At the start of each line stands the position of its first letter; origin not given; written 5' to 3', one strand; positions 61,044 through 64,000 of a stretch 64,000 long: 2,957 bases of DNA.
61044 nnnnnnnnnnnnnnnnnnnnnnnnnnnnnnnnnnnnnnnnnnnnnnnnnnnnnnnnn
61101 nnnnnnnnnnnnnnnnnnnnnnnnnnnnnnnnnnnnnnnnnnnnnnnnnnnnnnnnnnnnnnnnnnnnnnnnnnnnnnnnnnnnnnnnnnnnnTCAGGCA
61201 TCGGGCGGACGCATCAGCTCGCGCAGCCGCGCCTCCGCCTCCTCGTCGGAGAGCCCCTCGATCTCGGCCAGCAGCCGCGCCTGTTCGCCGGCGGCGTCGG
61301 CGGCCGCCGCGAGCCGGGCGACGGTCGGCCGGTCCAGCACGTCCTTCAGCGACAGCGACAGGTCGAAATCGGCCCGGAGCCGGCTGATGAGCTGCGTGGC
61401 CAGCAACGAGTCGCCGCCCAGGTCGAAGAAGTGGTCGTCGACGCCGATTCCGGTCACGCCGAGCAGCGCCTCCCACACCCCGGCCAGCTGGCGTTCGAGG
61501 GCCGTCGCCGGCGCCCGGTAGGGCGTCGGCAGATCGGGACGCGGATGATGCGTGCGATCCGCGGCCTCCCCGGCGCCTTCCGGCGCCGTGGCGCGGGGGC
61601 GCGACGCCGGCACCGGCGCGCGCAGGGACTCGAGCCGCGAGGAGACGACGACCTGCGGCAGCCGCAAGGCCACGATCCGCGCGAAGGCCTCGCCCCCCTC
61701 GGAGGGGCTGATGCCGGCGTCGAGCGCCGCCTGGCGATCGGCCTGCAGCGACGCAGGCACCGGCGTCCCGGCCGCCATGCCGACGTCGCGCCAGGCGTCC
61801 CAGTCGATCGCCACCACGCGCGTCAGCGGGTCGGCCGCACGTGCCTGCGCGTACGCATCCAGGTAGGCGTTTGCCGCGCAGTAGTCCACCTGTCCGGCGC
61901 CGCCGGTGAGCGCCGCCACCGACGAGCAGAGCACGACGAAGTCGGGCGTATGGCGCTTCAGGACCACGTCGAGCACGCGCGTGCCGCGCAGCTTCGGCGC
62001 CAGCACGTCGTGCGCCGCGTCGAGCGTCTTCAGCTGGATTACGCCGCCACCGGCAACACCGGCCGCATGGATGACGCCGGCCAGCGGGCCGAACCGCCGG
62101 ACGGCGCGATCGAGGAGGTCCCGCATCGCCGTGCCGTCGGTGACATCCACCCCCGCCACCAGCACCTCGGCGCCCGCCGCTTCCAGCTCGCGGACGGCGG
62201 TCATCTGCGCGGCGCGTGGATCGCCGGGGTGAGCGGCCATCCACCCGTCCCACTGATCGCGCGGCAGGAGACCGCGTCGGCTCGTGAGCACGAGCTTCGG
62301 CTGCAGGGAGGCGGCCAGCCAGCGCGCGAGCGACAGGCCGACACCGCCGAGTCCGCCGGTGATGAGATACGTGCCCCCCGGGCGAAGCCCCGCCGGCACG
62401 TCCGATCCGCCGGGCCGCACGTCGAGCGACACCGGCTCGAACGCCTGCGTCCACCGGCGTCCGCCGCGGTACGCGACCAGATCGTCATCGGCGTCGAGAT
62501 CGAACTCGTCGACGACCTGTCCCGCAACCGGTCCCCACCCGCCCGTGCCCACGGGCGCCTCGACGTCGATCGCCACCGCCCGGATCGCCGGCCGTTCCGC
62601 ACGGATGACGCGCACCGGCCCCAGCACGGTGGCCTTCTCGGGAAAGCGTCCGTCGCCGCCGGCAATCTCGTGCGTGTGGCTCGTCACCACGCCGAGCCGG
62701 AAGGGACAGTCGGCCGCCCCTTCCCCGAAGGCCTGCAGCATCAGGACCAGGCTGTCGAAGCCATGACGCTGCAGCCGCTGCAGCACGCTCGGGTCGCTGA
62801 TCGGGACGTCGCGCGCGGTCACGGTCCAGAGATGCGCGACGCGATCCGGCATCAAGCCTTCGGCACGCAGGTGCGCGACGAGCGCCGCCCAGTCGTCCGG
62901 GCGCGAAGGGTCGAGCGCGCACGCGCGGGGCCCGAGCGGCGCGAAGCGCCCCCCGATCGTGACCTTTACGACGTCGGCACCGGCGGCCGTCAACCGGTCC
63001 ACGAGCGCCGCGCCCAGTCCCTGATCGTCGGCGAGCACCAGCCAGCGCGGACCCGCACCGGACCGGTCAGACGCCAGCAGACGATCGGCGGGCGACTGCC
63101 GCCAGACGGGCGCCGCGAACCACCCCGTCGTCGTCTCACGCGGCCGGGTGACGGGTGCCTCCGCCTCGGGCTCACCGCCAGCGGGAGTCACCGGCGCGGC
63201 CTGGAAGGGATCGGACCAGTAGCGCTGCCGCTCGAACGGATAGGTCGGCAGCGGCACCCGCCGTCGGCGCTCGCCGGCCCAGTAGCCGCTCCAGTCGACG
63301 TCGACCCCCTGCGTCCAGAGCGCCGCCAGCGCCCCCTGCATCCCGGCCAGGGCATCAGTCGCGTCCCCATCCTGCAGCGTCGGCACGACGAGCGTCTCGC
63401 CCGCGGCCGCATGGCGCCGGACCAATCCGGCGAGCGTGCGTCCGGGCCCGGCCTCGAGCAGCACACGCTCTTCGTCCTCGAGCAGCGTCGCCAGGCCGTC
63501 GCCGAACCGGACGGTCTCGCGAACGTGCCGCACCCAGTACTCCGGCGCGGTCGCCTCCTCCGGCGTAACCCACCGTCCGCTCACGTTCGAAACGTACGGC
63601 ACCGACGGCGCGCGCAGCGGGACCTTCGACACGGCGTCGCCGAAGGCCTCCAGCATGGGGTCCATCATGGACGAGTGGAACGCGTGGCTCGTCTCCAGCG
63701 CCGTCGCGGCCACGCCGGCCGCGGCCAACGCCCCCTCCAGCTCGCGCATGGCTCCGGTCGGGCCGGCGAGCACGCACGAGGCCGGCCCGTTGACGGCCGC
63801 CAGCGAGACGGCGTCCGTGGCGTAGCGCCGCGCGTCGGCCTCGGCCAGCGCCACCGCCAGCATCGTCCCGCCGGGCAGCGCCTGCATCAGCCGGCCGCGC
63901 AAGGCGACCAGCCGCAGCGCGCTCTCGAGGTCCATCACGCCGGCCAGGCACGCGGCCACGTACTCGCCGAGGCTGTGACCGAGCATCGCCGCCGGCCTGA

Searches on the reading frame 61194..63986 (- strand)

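Call 8: search_protein_families(library=pfam, proteins=[window:61194-63986:-], max_evalue=0.00001)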
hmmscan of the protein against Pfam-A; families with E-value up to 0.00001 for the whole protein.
window:61194-63986:- (930 aa): 6 families
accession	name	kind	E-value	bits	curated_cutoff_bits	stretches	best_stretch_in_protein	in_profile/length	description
PF08659.16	KR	-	2.3e-49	168.2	22.6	1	538-734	1-180/180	KR domain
PF00698.26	Acyl_transf_1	-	1.4e-31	110.6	32.7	1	2-228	88-317/319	Acyl transferase domain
PF00550.31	PP-binding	-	2.1e-15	57.2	20.8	1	833-895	2-66/67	Phosphopantetheine attachment site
PF00106.31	adh_short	-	5.5e-12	46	26.6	1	596-719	39-166/195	short chain dehydrogenase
PF13561.12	adh_short_C2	-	8.1e-10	39.1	27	1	594-719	32-160/236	Enoyl-(Acyl carrier protein) reductase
PF21394.3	Beta-ketacyl_N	-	6.6e-08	32.8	26.9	1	316-420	4-104/170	Beta-ketoacyl synthase-like, N-terminal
